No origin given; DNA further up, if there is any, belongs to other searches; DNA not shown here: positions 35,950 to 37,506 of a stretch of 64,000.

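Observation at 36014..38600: Overlapping three-gene operon of unknown function in a GC-rich islet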

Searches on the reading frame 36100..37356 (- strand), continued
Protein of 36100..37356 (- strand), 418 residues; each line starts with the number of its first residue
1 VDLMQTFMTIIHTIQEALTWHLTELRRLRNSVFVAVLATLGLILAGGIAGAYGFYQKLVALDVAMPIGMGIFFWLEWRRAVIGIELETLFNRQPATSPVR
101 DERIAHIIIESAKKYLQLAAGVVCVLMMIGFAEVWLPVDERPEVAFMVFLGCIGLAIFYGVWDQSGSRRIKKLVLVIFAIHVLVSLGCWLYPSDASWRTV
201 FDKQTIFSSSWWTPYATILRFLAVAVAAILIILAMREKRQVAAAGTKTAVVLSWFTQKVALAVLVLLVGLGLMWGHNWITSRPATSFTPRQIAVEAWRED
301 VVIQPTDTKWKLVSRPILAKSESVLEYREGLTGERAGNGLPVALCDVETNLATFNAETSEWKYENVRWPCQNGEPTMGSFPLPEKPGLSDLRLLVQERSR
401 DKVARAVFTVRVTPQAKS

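Call 72: fold_search(model_id=the predicted structure, library=pdb)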
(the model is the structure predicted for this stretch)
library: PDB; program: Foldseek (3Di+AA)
matches with E <= 10: 110; with E <= 0.001: 0
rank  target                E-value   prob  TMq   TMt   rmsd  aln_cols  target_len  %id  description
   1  7wiw_A                2.0e-01  0.25  0.18  0.15  29.1       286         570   18  Cryo-EM structure of Mycobacterium tuberculosis irtAB complexed with ATP in an occluded conformation (released 2023-01-25)
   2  4ry2_A                4.1e-01  0.08  0.10  0.07  26.2       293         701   14  Crystal structure of the peptidase-containing ABC transporter PCAT1 (released 2015-07-22)
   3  6par_B                8.7e-01  0.09  0.15  0.12  22.0       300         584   14  Structure of a bacterial Atm1-family ABC exporter with MgAMPPNP bound (released 2020-06-24)
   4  4cgk_A                9.2e-01  0.14  0.13  0.15  35.6       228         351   10  Crystal structure of the essential protein PcsB from Streptococcus pneumoniae (released 2014-05-21)
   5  6par_A                9.2e-01  0.10  0.16  0.12  22.0       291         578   15  Structure of a bacterial Atm1-family ABC exporter with MgAMPPNP bound (released 2020-06-24)
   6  8f6r_A                9.7e-01  0.23  0.19  0.30  16.3       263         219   10  CryoEM structure of designed modular protein oligomer C6-79 (released 2023-11-29)
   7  6paq_A                1.1e+00  0.09  0.14  0.11  21.4       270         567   16  Structure of a bacterial Atm1-family ABC exporter with ATP bound (released 2020-06-24)
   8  6p6j_B                1.1e+00  0.16  0.21  0.17  28.3       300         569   16  Structure of YbtPQ importer with substrate Ybt-Fe bound (released 2020-03-04)
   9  9oci_B                1.1e+00  0.12  0.16  0.14  28.8       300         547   13  Transporter associated with antigen processing (TAP) bound to the viral protein rhUS6 in the outward-facing open state (released 2025-09-10)
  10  7uw9_o                1.1e+00  0.07  0.09  0.18  18.1       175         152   10  Citrus V-ATPase State 1, H in contact with subunit a (released 2022-07-06)
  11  7jh5_B                1.6e+00  0.25  0.23  0.33  26.9       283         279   11  Co-LOCKR: de novo designed protein switch (released 2020-09-02)
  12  9n61_A                1.6e+00  0.10  0.17  0.13  29.4       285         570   14  Transporter associated with antigen processing (TAP) bound to the 9-mer peptide RRYQKSTEL and ATP (released 2025-09-03)
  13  7uw9_h                1.6e+00  0.08  0.12  0.24  14.7       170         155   17  Citrus V-ATPase State 1, H in contact with subunit a (released 2022-07-06)
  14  9g2k_A                1.8e+00  0.10  0.18  0.14  28.9       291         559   16  Cryo-EM structure of IrtAB in outward-occluded state in nanodisc in complex with ADP-vanadate (released 2024-12-18)
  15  9g37_A                1.8e+00  0.10  0.18  0.15  28.2       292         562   16  Cryo-EM structure of IrtAB 3xHtoA mutant in outward-occluded state in presence of mycobactin under turnover conditions (released 2024-12-18)
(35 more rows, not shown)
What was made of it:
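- On VirB6/TrbL (T4SS polytopic subunit): An R388 T4SS chain appeared at E = 3.7 with TM-score below 0.2 (call 72).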

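Call 75: search_protein_families(library=pfam, proteins=[L015:1518-3674:-, L015:651-1511:-, L015:3677-4195:-, L015:4532-5425:+, L015:8563-10026:+, L013:233-952:+, L013:3503-3829:-, L004:10676-11164:+, L004:1915-5724:+, L005:11299-12477:-], max_evalue=0.01)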
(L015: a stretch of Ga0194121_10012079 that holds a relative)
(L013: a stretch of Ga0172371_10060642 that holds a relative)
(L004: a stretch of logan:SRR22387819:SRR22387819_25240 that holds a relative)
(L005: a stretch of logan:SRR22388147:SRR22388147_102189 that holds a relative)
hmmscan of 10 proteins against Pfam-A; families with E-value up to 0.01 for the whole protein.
L015:1518-3674:- (718 aa): 5 families
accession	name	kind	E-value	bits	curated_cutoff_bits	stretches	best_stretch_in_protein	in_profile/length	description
PF01138.27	RNase_PH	-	5.1e-55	185.9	25.5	2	14-145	3-130/130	3' exoribonuclease family, domain 1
PF03725.20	RNase_PH_C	-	5.3e-17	62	20.8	1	148-211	1-66/67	3' exoribonuclease family, domain 2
PF00013.35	KH_1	-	3.9e-13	49.4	21.5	1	558-615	2-65/66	KH domain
PF00575.29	S1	-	7.1e-13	49.2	22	1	622-692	3-74/74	S1 RNA binding domain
PF22675.2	KH-I_KHDC4-BBP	-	0.00016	21.9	30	1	567-607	8-48/76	KHDC4/BBP-like, KH-domain type I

L015:651-1511:- (286 aa): 0 families

L015:3677-4195:- (172 aa): 1 family
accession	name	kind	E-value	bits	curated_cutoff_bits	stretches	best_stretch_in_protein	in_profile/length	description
PF01936.24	NYN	-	4.3e-36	125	24.2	1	10-157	1-144/145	NYN domain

L015:4532-5425:+ (297 aa): 5 families
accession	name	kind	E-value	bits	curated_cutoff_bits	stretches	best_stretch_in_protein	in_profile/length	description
PF00589.27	Phage_integrase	-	2.2e-43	148.5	27.1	1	116-281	5-170/172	Phage integrase family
PF02899.23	Phage_int_SAM_1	-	2.6e-13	50.5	22.3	1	13-90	2-81/83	Phage integrase, N-terminal SAM-like domain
PF13495.12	Phage_int_SAM_4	-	6.4e-10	39.7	27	1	13-94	3-84/85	Phage integrase, N-terminal SAM-like domain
PF13102.12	Phage_int_SAM_5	-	0.0001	23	22.3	1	13-98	7-92/98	Phage integrase SAM-like domain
PF22798.2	DUF5817_CT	-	0.0024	18.1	29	0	222-245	15-38/54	DUF5817, C-terminal domain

L015:8563-10026:+ (487 aa): 4 families
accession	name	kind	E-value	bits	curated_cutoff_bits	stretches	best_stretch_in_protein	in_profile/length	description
PF01743.26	PolyA_pol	-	1.1e-34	119.9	23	1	25-150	2-126/126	Poly A polymerase head domain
PF12627.12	PolyA_pol_RNAbd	-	7.6e-19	67.7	22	1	177-238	1-62/64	Probable RNA and SrmB- binding site of polymerase A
PF01966.28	HD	-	5.2e-12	46.5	22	1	252-338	1-92/116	HD domain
PF13735.12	tRNA_NucTran2_2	-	1.1e-06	29.1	27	1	308-445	25-147/149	tRNA nucleotidyltransferase domain 2 putative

L013:233-952:+ (239 aa): 1 family
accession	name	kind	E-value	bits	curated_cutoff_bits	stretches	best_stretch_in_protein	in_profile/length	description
PF01145.31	Band_7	-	6.1e-10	39.9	23.6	1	61-215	24-173/176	SPFH domain / Band 7 family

L013:3503-3829:- (108 aa): 1 family
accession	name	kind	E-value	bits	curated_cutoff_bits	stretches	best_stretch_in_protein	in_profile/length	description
PF18895.5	T4SS_pilin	-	3.1e-07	30.8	26.6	1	34-99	4-68/71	Type IV secretion system pilin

L004:10676-11164:+ (162 aa): 0 families

L004:1915-5724:+ (1269 aa): 0 families

L005:11299-12477:- (392 aa): 1 family
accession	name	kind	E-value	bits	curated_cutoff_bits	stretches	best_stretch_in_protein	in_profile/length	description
PF07676.18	PD40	-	3.1e-06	27.4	20.9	0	362-376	12-26/38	WD40-like Beta Propeller Repeat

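Call 78: find_related_loci(query=A3, collection=viral_contigs, flank=10000)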
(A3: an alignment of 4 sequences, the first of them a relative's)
Query A3 (307 aa) in viral_contigs; peptide patterns used: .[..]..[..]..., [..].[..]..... (x = any residue, [..] = any of these).
26 stretches matched a pattern, but none encodes a relative of the query by tblastn (E <= 1e-3).

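Call 79: find_related_loci(query=window:36100-37356:-, collection=viral_contigs, flank=10000)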
Query window:36100-37356:- (418 aa) in viral_contigs; peptide patterns used: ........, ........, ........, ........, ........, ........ (x = any residue, [..] = any of these).
2 stretches matched a pattern, but none encodes a relative of the query by tblastn (E <= 1e-3).
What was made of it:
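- On Phage or plasmid gene module: Two IMG/VR scans found no relative (calls 78, 79).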

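Call 80: find_encoding_contigs(protein=P0017, flank=10000, max_places=2)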
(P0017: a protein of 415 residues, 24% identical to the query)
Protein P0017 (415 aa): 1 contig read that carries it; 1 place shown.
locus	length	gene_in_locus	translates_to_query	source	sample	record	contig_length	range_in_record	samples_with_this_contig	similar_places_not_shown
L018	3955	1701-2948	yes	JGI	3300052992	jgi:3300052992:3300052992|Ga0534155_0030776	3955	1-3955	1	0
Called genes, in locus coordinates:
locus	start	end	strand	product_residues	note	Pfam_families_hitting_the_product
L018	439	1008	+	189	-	-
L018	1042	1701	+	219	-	-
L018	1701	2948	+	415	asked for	-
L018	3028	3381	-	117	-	PF18895:T4SS_pilin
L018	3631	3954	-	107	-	PF18895:T4SS_pilin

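Call 81: find_encoding_contigs(protein=P0019, flank=10000, max_places=2)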
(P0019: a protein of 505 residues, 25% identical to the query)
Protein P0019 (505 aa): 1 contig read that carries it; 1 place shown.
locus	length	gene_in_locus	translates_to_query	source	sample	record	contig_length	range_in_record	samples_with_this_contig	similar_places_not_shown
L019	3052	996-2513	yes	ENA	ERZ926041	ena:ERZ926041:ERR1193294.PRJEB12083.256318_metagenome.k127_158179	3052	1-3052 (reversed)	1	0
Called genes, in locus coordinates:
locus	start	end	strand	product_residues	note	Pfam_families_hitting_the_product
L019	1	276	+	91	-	?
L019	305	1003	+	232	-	-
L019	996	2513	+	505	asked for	-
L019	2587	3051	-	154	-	?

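Call 82: find_encoding_contigs(protein=P0022, flank=10000, max_places=2)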
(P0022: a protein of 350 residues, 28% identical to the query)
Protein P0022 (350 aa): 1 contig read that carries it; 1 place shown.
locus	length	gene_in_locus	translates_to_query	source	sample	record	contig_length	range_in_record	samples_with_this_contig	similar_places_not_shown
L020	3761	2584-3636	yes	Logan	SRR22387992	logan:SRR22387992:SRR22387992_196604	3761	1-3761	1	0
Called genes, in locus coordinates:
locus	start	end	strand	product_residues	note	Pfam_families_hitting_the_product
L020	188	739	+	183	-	PF04542:Sigma70_r2, PF08281:Sigma70_r4_2, PF04545:Sigma70_r4 (faint)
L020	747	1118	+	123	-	-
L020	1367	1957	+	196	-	PF02369:Big_1 (faint)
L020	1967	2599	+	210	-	-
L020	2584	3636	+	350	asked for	-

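Call 83: find_encoding_contigs(protein=P0023, flank=10000, max_places=2)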
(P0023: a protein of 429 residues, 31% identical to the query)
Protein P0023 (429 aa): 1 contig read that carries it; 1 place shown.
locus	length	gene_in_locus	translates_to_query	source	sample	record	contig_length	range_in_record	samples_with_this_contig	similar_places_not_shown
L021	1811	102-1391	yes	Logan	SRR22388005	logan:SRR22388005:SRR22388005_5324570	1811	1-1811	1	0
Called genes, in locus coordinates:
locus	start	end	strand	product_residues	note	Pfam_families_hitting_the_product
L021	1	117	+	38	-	?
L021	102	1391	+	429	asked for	-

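Call 86: search_protein_families(library=pfam, proteins=[L018:439-1008:+, L020:1367-1957:+, L020:747-1118:+, L013:1158-1817:+, L015:5621-6211:+, L018:1042-1701:+], max_evalue=0.1)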
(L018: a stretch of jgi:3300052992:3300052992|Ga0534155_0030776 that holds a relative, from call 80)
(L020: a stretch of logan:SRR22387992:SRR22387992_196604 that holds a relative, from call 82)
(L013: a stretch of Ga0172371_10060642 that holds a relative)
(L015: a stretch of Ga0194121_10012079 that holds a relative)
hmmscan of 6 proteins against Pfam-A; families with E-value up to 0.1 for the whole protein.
L018:439-1008:+ (189 aa): 0 families

L020:1367-1957:+ (196 aa): 3 families
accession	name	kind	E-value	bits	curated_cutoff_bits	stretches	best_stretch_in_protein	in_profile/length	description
PF02369.22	Big_1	-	1.9e-05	25.1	34.9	1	16-92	7-84/93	Bacterial Ig-like domain (group 1)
PF16640.11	Big_3_5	-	0.013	16.5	35.5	1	25-95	13-75/88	Bacterial Ig-like domain (group 3)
PF17656.6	ChapFlgA_N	-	0.03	15.1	27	0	65-89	48-75/77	FlgA N-terminal domain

L020:747-1118:+ (123 aa): 0 families

L013:1158-1817:+ (219 aa): 3 families
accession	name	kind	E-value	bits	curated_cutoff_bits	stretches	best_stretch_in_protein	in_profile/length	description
PF22627.1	AglB_core-like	-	0.0049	17.6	27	1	136-187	40-91/111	AglB core domain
PF19878.5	DUF6351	-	0.0049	16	22.4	1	48-110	20-81/655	Tannase-like family of unknown function (DUF6351)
PF10254.14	Pacs-1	-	0.089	12.2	25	0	51-80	368-397/413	PACS-1 cytosolic sorting protein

L015:5621-6211:+ (196 aa): 3 families
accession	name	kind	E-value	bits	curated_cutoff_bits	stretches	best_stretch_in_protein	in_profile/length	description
PF02369.22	Big_1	-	0.013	16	34.9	0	19-90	19-88/93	Bacterial Ig-like domain (group 1)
PF22091.2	DUF6941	-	0.03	15.1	27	1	10-87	46-118/125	Family of unknown function (DUF6941)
PF02806.24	Alpha-amylase_C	-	0.074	13.8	21.2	0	62-97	34-72/95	Alpha amylase, C-terminal all-beta domain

L018:1042-1701:+ (219 aa): 0 families
